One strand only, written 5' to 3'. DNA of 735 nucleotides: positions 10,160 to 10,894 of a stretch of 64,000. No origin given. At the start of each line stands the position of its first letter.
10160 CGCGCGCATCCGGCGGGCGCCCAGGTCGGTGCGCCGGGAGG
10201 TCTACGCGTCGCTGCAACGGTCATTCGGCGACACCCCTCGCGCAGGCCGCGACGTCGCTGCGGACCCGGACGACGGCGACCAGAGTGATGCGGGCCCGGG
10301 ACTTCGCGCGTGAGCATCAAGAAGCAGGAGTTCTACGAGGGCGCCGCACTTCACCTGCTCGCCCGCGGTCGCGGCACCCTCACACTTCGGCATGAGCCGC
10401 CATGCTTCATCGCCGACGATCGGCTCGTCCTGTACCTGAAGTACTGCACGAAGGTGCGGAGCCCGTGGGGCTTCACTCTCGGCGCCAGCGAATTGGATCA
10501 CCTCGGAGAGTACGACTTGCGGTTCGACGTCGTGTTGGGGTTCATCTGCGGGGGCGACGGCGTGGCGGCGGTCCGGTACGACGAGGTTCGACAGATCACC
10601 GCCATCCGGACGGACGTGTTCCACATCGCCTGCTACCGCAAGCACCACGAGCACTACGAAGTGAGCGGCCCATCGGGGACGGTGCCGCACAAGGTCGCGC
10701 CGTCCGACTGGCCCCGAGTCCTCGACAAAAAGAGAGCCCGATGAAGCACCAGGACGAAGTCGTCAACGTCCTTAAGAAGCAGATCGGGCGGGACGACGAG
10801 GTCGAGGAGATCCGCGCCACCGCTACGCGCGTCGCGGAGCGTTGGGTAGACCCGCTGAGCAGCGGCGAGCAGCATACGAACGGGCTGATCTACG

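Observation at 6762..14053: tRNA-adjacent lower-GC island encoding a C5-MTase / Vsr / Z1-ATPase / dual HNH restriction-like system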

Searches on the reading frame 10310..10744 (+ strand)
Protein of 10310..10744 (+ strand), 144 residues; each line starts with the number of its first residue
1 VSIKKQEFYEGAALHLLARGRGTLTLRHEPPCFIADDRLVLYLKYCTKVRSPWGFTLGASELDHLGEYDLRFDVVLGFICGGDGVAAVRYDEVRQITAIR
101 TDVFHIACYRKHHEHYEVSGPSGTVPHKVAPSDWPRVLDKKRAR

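Call 4: search_protein_families(library=pfam, proteins=[window:10310-10744:+], max_evalue=0.01)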
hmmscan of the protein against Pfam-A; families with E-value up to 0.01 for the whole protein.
window:10310-10744:+ (144 aa): 0 families

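Call 5: search_protein_families(library=padloc, proteins=[window:10310-10744:+], max_evalue=0.01)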
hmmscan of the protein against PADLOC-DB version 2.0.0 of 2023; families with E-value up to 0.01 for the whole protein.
window:10310-10744:+ (144 aa): 0 families

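Call 6: search_protein_families(library=ncbifam, proteins=[window:10310-10744:+], max_evalue=0.01)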
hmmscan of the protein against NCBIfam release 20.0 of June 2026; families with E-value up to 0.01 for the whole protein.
window:10310-10744:+ (144 aa): 0 families

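Call 10: search_solved_structures(query=window:10310-10744:+, max_evalue=10)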
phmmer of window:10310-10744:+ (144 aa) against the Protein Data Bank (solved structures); distinct sequences matched with E-value up to 10: 3.
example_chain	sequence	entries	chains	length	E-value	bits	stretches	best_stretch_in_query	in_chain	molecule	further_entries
3wde_A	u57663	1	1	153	0.046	17.2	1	68-116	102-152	Probable ATP-dependent Clp protease ATP-binding subunit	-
3wdd_A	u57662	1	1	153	0.049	17.1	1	71-116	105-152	Probable ATP-dependent Clp protease ATP-binding subunit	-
3wdc_A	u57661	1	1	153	0.05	17.1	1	71-116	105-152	Probable ATP-dependent Clp protease ATP-binding subunit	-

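Call 18: find_homologous_proteins(query=window:10310-10741:+, max_evalue=0.001)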
Query window:10310-10741:+ (144 aa): 1013 proteins with E <= 0.001 among 1877 candidates; the best 120 are listed.
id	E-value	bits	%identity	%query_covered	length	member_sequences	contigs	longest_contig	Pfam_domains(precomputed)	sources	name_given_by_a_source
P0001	4.7e-87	308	92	100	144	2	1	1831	-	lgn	-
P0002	8.8e-57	210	60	100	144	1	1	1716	-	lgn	-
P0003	1.3e-52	196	61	97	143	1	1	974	-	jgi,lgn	-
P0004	6.3e-52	194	61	97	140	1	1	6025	-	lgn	-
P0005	6.4e-50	187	59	100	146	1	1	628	-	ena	-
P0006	1.5e-49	186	59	97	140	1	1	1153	-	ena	-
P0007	7.9e-48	180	57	99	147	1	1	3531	-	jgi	jgi:hypothetical protein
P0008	9.8e-48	180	55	97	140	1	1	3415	-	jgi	jgi:hypothetical protein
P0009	1.6e-47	179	59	97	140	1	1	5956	-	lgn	-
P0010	2.0e-47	179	57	97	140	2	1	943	-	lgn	-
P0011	5.5e-47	178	54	97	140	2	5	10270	-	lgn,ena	-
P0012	9.7e-47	177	57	97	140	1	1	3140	-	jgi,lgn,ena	-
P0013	9.8e-47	177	55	97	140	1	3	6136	-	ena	-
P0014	1.2e-46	177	54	100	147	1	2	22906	-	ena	-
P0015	1.9e-46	176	52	99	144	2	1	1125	-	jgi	-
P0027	3.8e-45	172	54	97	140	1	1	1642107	-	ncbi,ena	-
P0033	1.0e-44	170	55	97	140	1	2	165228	-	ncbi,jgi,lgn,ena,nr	ncbi:MAG TPA: hypothetical protein VMI32_18445 [Candidatus Solibacter sp.]|nr:hypothetical protein [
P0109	5.5e-43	165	55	97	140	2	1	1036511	-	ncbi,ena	-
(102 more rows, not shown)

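Call 20: find_encoding_contigs(protein=P0027, flank=10000, max_places=2)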
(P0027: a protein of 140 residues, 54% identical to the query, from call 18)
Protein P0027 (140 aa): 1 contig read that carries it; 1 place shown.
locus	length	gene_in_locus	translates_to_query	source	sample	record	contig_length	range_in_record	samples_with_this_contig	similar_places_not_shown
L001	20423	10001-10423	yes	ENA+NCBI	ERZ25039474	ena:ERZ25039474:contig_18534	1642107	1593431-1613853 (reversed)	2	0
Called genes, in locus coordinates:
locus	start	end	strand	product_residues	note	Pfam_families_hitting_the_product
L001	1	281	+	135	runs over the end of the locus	PF01850:PIN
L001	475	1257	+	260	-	PF13489:Methyltransf_23, PF13847:Methyltransf_31 (weak), PF08241:Methyltransf_11, PF08242:Methyltransf_12, PF13649:Methyltransf_25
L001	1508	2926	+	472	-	PF01566:Nramp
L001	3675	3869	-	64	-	-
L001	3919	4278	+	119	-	-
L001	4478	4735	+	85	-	PF13560:HTH_31, PF12844:HTH_19 (weak), PF01381:HTH_3, PF13443:HTH_26 (weak)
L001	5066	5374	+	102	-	-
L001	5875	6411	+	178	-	PF04542:Sigma70_r2 (weak), PF08281:Sigma70_r4_2, PF04545:Sigma70_r4 (weak)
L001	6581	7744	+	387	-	PF00580:UvrD-helicase, PF13245:AAA_19, PF13604:AAA_30 (weak)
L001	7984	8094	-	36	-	-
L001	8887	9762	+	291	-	PF12705:PDDEXK_1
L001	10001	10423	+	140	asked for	-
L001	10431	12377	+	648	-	PF10593:Z1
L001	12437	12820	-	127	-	PF03852:Vsr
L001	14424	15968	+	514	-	PF06782:UPF0236 (weak)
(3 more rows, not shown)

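Call 21: find_encoding_contigs(protein=P0033, flank=10000, max_places=2)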
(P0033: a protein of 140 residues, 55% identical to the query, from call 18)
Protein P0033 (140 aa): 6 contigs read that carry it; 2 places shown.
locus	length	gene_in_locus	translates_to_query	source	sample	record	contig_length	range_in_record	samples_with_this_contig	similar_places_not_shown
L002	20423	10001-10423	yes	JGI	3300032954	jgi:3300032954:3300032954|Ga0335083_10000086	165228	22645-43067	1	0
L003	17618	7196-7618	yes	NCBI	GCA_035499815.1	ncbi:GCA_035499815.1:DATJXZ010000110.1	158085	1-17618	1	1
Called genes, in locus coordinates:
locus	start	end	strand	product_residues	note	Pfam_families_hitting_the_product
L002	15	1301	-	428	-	-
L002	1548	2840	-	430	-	PF00872:Transposase_mut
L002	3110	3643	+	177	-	PF05719:GPP34 (weak), PF03965:Penicillinase_R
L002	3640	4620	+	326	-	PF01435:Peptidase_M48 (faint)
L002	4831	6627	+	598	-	PF13620:CarboxypepD_reg, PF14686:fn3_3 (weak), PF25183:OMP_b-brl_4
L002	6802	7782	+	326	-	PF25183:OMP_b-brl_4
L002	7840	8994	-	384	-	-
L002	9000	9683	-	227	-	-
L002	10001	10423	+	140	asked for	-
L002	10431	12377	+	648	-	PF10593:Z1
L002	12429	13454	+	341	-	PF00145:DNA_methylase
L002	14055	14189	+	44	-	-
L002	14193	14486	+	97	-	-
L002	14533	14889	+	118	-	PF01850:PIN (weak)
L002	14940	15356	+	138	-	-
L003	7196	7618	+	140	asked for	-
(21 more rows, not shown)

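Call 24: find_encoding_contigs(protein=P0109, flank=10000, max_places=2)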
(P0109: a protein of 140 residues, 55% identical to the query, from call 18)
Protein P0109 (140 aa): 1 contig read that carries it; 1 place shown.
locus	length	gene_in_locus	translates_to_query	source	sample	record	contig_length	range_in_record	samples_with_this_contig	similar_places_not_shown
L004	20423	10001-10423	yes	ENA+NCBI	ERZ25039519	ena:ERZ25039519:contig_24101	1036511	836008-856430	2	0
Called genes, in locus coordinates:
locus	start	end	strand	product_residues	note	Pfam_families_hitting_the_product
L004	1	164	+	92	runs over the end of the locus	-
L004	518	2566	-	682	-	PF08305:NPCBM, PF05345:He_PIG (weak), PF16499:Melibiase_2, PF17801:Melibiase_C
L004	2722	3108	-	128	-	PF04343:DUF488, PF22751:DUF488-N3a, PF22752:DUF488-N3i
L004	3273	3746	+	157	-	-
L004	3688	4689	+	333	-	PF01841:Transglut_core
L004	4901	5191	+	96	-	PF01909:NTP_transf_2, PF18765:Polbeta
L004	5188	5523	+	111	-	PF01934:HepT-like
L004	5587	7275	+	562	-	PF02463:SMC_N (faint), PF13476:AAA_23 (faint), PF00005:ABC_tran, PF13191:AAA_16 (faint), PF13304:AAA_21 (faint), PF13401:AAA_22 (faint), PF12848:ABC_tran_Xtn, PF00005:ABC_tran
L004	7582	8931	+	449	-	PF22725:GFO_IDH_MocA_C3 (weak)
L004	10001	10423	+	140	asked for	-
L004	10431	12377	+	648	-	PF10593:Z1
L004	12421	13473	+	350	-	PF00145:DNA_methylase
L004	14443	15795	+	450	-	PF01609:DDE_Tnp_1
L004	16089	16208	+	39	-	-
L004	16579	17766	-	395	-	-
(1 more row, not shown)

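Call 25: find_encoding_contigs(protein=P0001, flank=10000, max_places=3)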
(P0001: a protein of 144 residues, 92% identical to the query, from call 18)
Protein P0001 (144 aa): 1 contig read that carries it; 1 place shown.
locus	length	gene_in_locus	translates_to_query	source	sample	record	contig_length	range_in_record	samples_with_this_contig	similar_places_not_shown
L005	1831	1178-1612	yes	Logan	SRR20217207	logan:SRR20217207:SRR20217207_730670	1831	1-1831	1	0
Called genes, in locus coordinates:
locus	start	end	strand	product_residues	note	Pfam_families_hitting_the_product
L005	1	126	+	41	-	?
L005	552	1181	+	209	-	PF01844:HNH, PF14279:HNH_5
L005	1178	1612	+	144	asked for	-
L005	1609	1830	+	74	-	?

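Call 26: find_encoding_contigs(protein=P0004, flank=10000, max_places=3)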
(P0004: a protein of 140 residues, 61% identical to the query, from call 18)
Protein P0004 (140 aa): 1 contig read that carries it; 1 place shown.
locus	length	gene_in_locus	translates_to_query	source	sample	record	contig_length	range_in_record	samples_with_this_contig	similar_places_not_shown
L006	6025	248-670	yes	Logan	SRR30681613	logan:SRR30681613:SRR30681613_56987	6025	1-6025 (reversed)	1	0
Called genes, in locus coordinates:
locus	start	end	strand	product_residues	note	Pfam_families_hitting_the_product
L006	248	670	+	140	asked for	-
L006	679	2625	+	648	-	PF10593:Z1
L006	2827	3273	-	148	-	PF03852:Vsr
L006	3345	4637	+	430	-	PF00145:DNA_methylase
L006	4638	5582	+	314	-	PF01844:HNH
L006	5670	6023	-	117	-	?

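Call 27: predict_structure(alignment_id=A1)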
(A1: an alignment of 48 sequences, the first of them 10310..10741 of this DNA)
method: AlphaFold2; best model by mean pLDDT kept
length: 144 residues; sequences in the alignment: 48
mean_pLDDT: 90.5   pTM: 0.87
mean pLDDT of the five models: 90.5, 88.7, 87.2, 85.3, 78.9
residues with pLDDT >= 90: 107; 70-90: 30; 50-70: 5; < 50: 2
segments of 3 or more residues with pLDDT < 50: none
pLDDT, mean of each block of 10 residues (from residue 1): 82 91 89 94 91 94 94 96 93 92 93 88 95 89 52
secondary structure, 60 per line:
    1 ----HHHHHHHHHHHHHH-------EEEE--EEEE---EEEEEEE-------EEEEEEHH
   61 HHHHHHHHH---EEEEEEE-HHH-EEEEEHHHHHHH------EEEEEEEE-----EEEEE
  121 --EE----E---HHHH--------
elements in order: H5-18 E26-29 E32-35 E39-45 E53-58 H59-69 E73-79 E85-89 H90-96 E103-110 E116-120 H133-136

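Call 30: find_related_loci(query=A1, collection=genome_contigs, flank=10000)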
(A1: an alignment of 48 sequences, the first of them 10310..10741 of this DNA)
Query A1 (144 aa) in genome_contigs; peptide patterns used: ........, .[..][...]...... (x = any residue, [..] = any of these).
91 stretches matched a pattern; 62 encode a relative of the query (tblastn E <= 1e-3); 61 distinct loci.
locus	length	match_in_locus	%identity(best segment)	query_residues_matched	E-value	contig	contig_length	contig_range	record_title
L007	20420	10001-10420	54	1-140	1e-50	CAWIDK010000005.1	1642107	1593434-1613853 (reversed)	MAG: uncultured Gemmataceae bacterium isolate MFD01248.bin.2.72 genome assembly, contig: contig_18534, whole genome shot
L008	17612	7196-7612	55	1-139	4e-50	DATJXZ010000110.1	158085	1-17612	MAG TPA_asm: Candidatus Solibacter sp. isolate SMAG_U15139 k141_2072586, whole genome shotgun sequence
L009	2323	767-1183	54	1-139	6e-49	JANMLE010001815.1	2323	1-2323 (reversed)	MAG: Planctomycetota bacterium isolate OTE_64_concoct_144 OTE_64_k141_1795648, whole genome shotgun sequence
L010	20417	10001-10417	54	1-139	6e-48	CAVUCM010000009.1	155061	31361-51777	MAG: uncultured Acidobacteriota bacterium isolate MFD01716.bin.3.307 genome assembly, contig: contig_19320, whole genome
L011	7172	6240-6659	54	1-140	4e-48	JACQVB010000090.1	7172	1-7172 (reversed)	MAG: Gemmatimonadetes bacterium isolate NC_groundwater_1452_Ag_S-0.65um_65_21 S_p65_S5_coassembly_k141_1630801, whole ge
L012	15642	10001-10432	51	1-144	1e-47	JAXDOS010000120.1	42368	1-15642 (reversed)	MAG: Alphaproteobacteria bacterium isolate BP_694 scaffold_4564675, whole genome shotgun sequence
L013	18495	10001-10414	51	1-138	1e-47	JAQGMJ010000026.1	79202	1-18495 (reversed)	MAG: Betaproteobacteria bacterium isolate RYN_558 scaffold_2199061, whole genome shotgun sequence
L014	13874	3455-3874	51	1-140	2e-47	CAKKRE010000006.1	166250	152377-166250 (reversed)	Nitrospiraceae bacterium isolate Hainich-H41-bin274-1 genome assembly, contig: H41-bin274_1_Hain_H41_02um_R3_34_length_1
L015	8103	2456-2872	53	1-139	5e-47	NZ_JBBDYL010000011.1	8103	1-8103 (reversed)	MAG: Sulfuricaulis sp. isolate LejiaD_57_21 Lejia_D_12839_length_8103_cov_12, whole genome shotgun sequence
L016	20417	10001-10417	53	1-139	8e-47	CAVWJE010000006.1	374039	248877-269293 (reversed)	MAG: uncultured Acidobacteriota bacterium isolate MFD04434.bin.2.40 genome assembly, contig: contig_26050, whole genome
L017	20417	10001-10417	52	1-139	2e-46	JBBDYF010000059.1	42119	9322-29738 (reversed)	MAG: Pirellulaceae bacterium isolate LejiaD_63_11 Lejia_D_1539_length_42119_cov_6, whole genome shotgun sequence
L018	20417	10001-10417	53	1-139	3e-46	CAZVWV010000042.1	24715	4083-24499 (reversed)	MAG TPA_asm: uncultured Bdellovibrionales bacterium isolate SRP286056_co1_714 genome assembly, contig: NODE_2297_length_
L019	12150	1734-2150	52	1-139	4e-46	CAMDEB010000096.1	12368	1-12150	MAG: Rhodoplanes piscinae isolate MaH-09apr19-138 genome assembly, contig: MaH-09apr19-C12885, whole genome shotgun sequ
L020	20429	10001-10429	51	1-144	1e-45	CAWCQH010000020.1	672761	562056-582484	MAG: uncultured Acidobacteriota bacterium isolate MFD04540.bin.2.56 genome assembly, contig: contig_6388, whole genome s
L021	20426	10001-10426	51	1-141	6e-46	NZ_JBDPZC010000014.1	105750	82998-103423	Roseateles flavus strain 2.12 contig14, whole genome shotgun sequence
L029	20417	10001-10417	55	1-139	8e-45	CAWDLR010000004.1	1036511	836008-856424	MAG: uncultured Planctomycetaceae bacterium isolate MFD04492.bin.1.203 genome assembly, contig: contig_24101, whole geno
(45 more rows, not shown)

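Call 59: search_dna_similar(query=window:10310-10741:+, collection=plasmids, mode=protein, max_rows=15)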
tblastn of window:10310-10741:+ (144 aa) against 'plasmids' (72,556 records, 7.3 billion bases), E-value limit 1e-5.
Records with a match: 2; places in all: 2; records where one place covers at least 80% of the query: 0.
Best place of each record, by identity: <60% 2.
By first word of the organism name: Nostoc 1; Calothrix 1.
By predicted mobility (MOB-suite, as given by PLSDB): mobilizable 2.
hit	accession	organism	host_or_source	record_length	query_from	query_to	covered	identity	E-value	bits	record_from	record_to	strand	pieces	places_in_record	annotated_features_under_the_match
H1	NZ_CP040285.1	Nostoc sp. C057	Phaeoceros,pure culture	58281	39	138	69%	32.1%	2e-6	53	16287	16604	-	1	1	hypothetical protein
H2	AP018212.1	Calothrix brevissima NIES-22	-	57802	41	138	68%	32.7%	1e-6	54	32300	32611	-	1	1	hypothetical protein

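Call 62: get_annotated_region(hit=H1, flank=6000)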
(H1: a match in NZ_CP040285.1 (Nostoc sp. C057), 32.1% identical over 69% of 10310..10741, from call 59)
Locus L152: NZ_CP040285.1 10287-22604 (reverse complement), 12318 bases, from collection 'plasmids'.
description: Nostoc sp. C057 plasmid p057_D, complete sequence
organism: Nostoc sp. C057 (NCBI taxid 2576903)
taxonomy: Bacteria; Cyanobacteriota; Cyanophyceae; Nostocales; Nostocaceae; Nostoc; Nostoc sp. C057
host: -; source: Phaeoceros,pure culture; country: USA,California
typing (MOB-suite, as given by PLSDB): mobilizable; relaxase MOBP,MOBV
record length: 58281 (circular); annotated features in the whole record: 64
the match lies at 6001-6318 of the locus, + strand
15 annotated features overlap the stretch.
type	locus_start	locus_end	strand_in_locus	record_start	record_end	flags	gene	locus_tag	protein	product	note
CDS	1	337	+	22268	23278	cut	-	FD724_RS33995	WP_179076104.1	tyrosine-type recombinase/integrase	GO:0015074 - DNA integration [Evidence IEA]; GO:0006310 - DNA recombination [Evidence IEA]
CDS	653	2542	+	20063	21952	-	-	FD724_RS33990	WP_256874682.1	DEAD/DEAH box helicase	-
CDS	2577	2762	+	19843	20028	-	-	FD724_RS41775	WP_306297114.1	tyrosine-type recombinase/integrase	GO:0015074 - DNA integration [Evidence IEA]; GO:0006310 - DNA recombination [Evidence IEA]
CDS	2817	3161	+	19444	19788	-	-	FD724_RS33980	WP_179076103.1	hypothetical protein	-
CDS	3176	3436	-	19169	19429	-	-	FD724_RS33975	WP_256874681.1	hypothetical protein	-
CDS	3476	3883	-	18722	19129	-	-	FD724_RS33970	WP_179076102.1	type II toxin-antitoxin system VapC family toxin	-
CDS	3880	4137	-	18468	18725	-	-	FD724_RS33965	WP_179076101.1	hypothetical protein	-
CDS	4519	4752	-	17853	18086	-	-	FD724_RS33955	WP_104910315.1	hypothetical protein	-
CDS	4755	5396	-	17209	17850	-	-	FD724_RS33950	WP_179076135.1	ParA family protein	-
CDS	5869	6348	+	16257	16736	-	-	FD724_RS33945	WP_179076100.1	hypothetical protein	-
CDS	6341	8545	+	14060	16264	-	-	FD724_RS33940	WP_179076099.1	Z1 domain-containing protein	-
CDS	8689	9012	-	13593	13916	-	-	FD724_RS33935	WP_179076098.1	hypothetical protein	-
CDS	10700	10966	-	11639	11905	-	-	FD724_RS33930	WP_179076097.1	hypothetical protein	-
CDS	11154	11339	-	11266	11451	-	-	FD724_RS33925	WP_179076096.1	hypothetical protein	-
CDS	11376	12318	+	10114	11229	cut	mobV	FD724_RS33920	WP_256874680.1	MobV family relaxase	GO:0006310 - DNA recombination [Evidence IEA]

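Call 93: search_solved_structures(query=A1, max_evalue=10, show_alignments=3)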
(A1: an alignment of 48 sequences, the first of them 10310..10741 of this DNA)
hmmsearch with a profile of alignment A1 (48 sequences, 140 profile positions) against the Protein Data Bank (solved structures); distinct sequences matched with E-value up to 10: 1.
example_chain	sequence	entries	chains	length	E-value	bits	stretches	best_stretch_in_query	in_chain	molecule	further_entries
8ibp_A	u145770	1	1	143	0.22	14.5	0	56-93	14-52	Negative regulator of genetic competence ClpC/mecB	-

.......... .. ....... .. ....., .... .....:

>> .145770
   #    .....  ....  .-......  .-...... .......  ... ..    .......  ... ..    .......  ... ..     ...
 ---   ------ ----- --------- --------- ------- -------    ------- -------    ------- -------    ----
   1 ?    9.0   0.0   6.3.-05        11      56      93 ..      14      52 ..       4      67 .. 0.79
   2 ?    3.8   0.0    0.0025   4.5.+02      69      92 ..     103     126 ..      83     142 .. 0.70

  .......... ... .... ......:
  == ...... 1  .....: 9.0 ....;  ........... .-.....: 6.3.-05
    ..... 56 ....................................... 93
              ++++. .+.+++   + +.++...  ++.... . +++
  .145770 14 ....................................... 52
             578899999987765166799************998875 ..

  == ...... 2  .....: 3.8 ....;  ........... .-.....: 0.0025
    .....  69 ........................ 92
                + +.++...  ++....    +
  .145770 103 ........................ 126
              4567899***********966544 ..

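Call 94: find_related_loci(query=A1, collection=viral_contigs, flank=8000)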
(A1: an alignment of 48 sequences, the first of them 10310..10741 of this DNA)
Query A1 (144 aa) in viral_contigs; peptide patterns used: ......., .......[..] (x = any residue, [..] = any of these).
17 stretches matched a pattern, but none encodes a relative of the query by tblastn (E <= 1e-3).
